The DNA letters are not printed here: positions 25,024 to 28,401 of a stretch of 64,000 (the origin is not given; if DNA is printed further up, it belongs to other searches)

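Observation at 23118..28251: TonB-dependent-receptor-like barrel carrying a novel Cys-rich HEAT-like N-terminal domain, with a secreted stand-alone paralog of that domain and a Cys-rich small gene encoded divergently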

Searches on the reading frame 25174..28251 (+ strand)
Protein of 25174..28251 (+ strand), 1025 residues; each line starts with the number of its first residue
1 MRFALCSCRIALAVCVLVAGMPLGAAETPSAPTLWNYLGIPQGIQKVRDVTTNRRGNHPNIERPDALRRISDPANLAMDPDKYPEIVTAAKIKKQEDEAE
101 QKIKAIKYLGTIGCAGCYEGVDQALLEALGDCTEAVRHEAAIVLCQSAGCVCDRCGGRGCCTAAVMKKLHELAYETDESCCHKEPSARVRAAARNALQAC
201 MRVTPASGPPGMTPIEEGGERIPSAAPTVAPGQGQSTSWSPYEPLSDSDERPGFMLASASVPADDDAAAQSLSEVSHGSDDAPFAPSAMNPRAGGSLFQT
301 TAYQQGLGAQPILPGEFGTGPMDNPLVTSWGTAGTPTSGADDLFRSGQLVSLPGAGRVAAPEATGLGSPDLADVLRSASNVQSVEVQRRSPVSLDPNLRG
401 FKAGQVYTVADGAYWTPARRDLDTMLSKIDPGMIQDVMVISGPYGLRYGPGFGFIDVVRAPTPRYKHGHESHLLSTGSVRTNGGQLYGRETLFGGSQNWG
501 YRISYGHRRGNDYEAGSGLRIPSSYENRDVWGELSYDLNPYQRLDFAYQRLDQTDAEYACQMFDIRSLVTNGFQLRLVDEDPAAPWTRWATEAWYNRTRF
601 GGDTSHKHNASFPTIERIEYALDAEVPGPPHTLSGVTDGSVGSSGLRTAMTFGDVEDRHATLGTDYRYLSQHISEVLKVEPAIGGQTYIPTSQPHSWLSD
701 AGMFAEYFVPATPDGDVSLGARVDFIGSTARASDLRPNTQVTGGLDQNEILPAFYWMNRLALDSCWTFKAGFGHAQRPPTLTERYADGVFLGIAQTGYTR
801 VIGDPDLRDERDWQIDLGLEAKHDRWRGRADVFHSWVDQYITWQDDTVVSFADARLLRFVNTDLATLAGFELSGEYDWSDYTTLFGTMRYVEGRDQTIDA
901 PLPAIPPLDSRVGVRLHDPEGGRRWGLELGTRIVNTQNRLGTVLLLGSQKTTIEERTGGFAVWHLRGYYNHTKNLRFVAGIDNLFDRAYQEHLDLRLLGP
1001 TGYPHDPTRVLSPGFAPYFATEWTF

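Call 3: search_protein_families(library=pfam, proteins=[window:25174-28251:+], max_evalue=1)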
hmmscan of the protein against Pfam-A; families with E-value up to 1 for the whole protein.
window:25174-28251:+ (1025 aa): 4 families
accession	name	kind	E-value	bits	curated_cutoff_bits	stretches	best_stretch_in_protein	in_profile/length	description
PF00593.30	TonB_dep_Rec_b-barrel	-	1.1e-31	111.7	27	1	493-984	55-436/436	TonB dependent receptor-like, beta-barrel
PF07715.20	Plug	-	5.8e-09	36.9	23.9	1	367-451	21-102/107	TonB-dependent Receptor Plug Domain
PF13646.12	HEAT_2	-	0.088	13.5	27.7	0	100-144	46-87/88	HEAT repeats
PF02985.28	HEAT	-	0.99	10.3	23.5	0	124-146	4-26/31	HEAT repeat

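Call 4: search_protein_families(library=ncbifam, proteins=[window:25174-28251:+], max_evalue=1)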
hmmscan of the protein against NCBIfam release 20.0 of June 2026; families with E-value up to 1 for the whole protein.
window:25174-28251:+ (1025 aa): 12 families
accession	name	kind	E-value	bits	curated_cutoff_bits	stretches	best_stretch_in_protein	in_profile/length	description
TIGR01786.1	TonB-hemlactrns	subfamily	5.8e-44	150.6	323.75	2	766-1010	452-704/719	TonB-dependent hemoglobin/transferrin/lactoferrin family receptor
TIGR01778.1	TonB-copper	equivalog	5.8e-38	131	472.45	1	371-995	17-608/637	TonB-dependent copper receptor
TIGR01785.1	TonB-hemin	subfamily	4.3e-36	124.6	316.85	1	368-997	35-662/677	TonB-dependent heme/hemoglobin receptor family protein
TIGR01783.1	TonB-siderophor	subfamily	5e-19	68.4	223.5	2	370-519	21-164/649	TonB-dependent siderophore receptor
NF038289.1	Zn_piracy_ZnuD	exception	1.6e-11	43.6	950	1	773-915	462-593/685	zinc piracy TonB-dependent receptor ZnuD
NF010048.1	PRK13524.1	subfamily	2.9e-07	29.3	493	1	762-988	477-710/744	FepA family TonB-dependent siderophore receptor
NF010051.0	PRK13528.1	subfamily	9.1e-07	27.5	583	1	791-989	504-702/727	FepA family TonB-dependent siderophore receptor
NF007926.1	PRK10641.1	equivalog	5.1e-05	22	836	1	770-991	409-598/617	TonB-dependent vitamin B12 receptor BtuB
TIGR01779.1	TonB-B12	equivalog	0.00014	20.5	599.7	1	768-990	403-594/614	TonB-dependent vitamin B12 receptor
TIGR01776.1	TonB-tbp-lbp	subfamily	0.0047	14.9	468.8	1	853-990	750-906/946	lactoferrin/transferrin family TonB-dependent receptor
NF007447.0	PRK10003.1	equivalog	0.0066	14.8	666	1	934-994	650-708/727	ferric-rhodotorulic acid/ferric-coprogen receptor FhuE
NF010038.0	PRK13513.1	equivalog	0.058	11.9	942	0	949-990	597-638/659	ligand-gated channel protein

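Call 62: predict_structure(alignment_id=A3)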
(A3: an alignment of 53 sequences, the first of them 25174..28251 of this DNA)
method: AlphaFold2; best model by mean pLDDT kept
length: 1025 residues; sequences in the alignment: 53
mean_pLDDT: 77.8   pTM: 0.67
mean pLDDT of the five models: 77.8, 76.5, 75.2, 73.7, 69.3
residues with pLDDT >= 90: 476; 70-90: 326; 50-70: 34; < 50: 189
segments of 3 or more residues with pLDDT < 50: 20-46, 51-64, 209-351
pLDDT, mean of each block of 10 residues (from residue 1): 64 73 36 43 48 44 51 77 77 78 87 77 90 92 85 74 92 86 85 90 64 31 30 27 31 28 28 27 26 22 22 23 23 25 33 68 76 81 78 80 85 79 78 86 87 89 89 90 89 94 93 91 92 93 94 91 91 95 94 94 92 92 87 94 95 90 96 93 76 95 95 91 97 90 92 96 94 96 93 86 95 96 93 97 84 90 96 94 95 95 92 94 91 93 88 92 93 90 88 88 91 90 87
secondary structure, 60 per line:
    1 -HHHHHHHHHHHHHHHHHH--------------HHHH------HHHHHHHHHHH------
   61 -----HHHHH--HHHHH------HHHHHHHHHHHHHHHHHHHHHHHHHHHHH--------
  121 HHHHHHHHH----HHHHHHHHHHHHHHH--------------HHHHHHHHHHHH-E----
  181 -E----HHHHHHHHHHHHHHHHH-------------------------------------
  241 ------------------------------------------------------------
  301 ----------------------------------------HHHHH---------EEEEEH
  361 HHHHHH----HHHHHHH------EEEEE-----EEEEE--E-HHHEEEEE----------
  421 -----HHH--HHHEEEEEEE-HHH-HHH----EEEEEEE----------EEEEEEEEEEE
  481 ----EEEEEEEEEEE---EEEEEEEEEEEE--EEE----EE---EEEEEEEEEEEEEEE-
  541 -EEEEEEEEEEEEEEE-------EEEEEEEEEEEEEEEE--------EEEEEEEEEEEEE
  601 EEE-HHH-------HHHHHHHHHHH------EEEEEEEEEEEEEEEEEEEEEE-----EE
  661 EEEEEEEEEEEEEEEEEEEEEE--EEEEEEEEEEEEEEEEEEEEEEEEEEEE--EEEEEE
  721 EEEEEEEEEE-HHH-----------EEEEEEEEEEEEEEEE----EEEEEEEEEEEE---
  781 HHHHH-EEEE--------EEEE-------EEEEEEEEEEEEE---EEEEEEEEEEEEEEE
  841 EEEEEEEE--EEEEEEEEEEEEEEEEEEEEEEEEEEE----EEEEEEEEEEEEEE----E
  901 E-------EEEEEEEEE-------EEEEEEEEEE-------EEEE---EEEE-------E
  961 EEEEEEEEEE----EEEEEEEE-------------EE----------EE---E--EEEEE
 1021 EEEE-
elements in order (helices of 4 or more, strands of 3 or more residues): H2-19 H34-37 H44-54 H66-70 H73-77 H84-112 H121-129 H134-148 H163-174 H187-203 H341-345 E355-359 H360-366 H371-377 E384-388 E394-398 E406-410 E434-440 E453-459 E470-480 E485-495 E499-510 E513-515 E525-539 E542-556 E564-579 E588-603 H615-625 E632-653 E659-682 E685-712 E715-730 E746-761 E766-777 H781-785 E787-790 E799-802 E810-822 E826-848 E851-877 E882-895 E909-917 E925-934 E942-945 E949-952 E960-970 E975-982 E1016-1024

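Call 64: search_solved_structures(query=A3, max_evalue=1e-10, show_alignments=1)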
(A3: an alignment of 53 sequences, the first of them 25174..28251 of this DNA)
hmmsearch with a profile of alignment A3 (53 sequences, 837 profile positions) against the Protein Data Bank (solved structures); distinct sequences matched with E-value up to 1e-10: 8.
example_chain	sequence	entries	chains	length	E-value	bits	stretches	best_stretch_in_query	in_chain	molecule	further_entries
6z8y_A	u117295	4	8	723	1.2e-43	152.8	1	202-837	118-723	Putative copper transport outer membrane porin OprC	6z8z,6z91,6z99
6z8s_A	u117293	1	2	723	2e-43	152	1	202-837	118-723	Putative copper transport outer membrane porin OprC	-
6fok_A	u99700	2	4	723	2.3e-43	151.8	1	202-837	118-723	Putative copper transport outer membrane porin OprC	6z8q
6z8t_A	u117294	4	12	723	3.8e-43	151.1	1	202-837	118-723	Putative copper transport outer membrane porin OprC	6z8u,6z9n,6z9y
6fom_A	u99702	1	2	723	8.4e-43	150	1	202-837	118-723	Putative copper transport outer membrane porin OprC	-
6z8r_A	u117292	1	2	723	1.3e-42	149.3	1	203-837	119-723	Putative copper transport outer membrane porin OprC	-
8the_A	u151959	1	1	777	3.8e-22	81.6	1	501-809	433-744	Heme/hemoglobin uptake outer membrane receptor PhuR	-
5fp2_A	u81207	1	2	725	8.9e-11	44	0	608-800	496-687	FERRIC ENTEROBACTIN RECEPTOR PIRA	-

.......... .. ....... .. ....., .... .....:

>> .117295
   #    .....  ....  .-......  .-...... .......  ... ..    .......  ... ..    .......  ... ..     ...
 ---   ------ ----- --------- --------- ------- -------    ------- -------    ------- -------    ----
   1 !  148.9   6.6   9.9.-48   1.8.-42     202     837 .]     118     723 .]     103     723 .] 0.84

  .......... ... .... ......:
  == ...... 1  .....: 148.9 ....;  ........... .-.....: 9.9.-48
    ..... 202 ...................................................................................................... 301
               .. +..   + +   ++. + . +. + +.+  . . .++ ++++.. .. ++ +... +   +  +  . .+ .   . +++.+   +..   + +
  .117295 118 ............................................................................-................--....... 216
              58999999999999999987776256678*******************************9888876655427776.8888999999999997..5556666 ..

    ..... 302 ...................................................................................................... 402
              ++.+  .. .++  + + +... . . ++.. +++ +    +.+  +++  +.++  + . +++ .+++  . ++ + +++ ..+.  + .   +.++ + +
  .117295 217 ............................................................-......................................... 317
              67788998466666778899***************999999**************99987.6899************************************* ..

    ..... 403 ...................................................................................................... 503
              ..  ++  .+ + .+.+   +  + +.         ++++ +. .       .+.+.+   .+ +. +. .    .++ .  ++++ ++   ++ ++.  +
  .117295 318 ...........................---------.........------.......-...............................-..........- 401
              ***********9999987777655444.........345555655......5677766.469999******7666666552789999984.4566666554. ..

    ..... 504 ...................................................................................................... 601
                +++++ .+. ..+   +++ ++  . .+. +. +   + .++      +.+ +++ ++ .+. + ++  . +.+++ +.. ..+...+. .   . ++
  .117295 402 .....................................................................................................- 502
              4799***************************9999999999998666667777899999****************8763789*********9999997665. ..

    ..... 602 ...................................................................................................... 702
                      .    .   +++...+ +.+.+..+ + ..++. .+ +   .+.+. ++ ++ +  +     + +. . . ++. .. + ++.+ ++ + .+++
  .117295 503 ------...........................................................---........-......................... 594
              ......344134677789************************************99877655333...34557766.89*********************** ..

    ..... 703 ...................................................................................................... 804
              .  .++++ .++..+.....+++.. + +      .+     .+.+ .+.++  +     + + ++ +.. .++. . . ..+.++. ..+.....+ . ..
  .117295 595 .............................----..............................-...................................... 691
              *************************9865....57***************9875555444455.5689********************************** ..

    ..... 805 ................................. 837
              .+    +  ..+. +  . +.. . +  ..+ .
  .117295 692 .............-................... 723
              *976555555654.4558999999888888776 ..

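Call 66: fold_search(model_id=the predicted structure, library=pdb)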
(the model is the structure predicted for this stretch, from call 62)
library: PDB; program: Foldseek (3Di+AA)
matches with E <= 10: 888; with E <= 0.001: 301
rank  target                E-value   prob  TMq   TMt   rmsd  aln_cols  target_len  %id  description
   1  6z8q_A                5.5e-42  1.00  0.55  0.85   4.7       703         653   21  Copper transporter OprC (released 2021-06-09)
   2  6fok_A                8.3e-42  1.00  0.54  0.83   4.6       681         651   21  Copper transporter OprC (released 2019-03-13)
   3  6fok_B                8.7e-42  1.00  0.55  0.87   3.7       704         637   20  Copper transporter OprC (released 2019-03-13)
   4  6z91_A                8.7e-42  1.00  0.55  0.85   4.7       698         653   21  Copper transporter OprC (released 2021-06-30)
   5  6z9y_D                1.0e-41  1.00  0.55  0.85   4.6       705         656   21  Copper transporter OprC (released 2021-06-30)
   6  6z8r_B                1.8e-41  1.00  0.55  0.85   4.6       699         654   21  Copper transporter OprC (released 2021-06-09)
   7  6z8z_B                2.3e-41  1.00  0.56  0.86   4.0       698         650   21  Copper transporter OprC (released 2021-06-09)
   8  6z8s_B                2.5e-41  1.00  0.55  0.84   4.6       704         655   21  Copper transporter OprC (released 2021-06-09)
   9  6z9n_B                3.6e-41  1.00  0.55  0.84   4.6       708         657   21  Copper transporter OprC (released 2021-06-30)
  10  6fom_A                4.0e-41  1.00  0.55  0.86   4.5       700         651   21  Copper transporter OprC (released 2019-03-13)
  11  6fom_B                4.4e-41  1.00  0.55  0.86   4.5       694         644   21  Copper transporter OprC (released 2019-03-13)
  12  6z8u_A                7.7e-41  1.00  0.55  0.85   4.6       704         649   21  Copper transporter OprC (released 2021-06-09)
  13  6z9y_B                9.9e-41  1.00  0.55  0.86   4.4       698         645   20  Copper transporter OprC (released 2021-06-30)
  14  6z8y_A                9.9e-41  1.00  0.55  0.84   4.4       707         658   21  Copper transporter OprC (released 2021-06-09)
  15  6z9n_D                1.1e-40  1.00  0.55  0.85   4.2       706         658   21  Copper transporter OprC (released 2021-06-30)
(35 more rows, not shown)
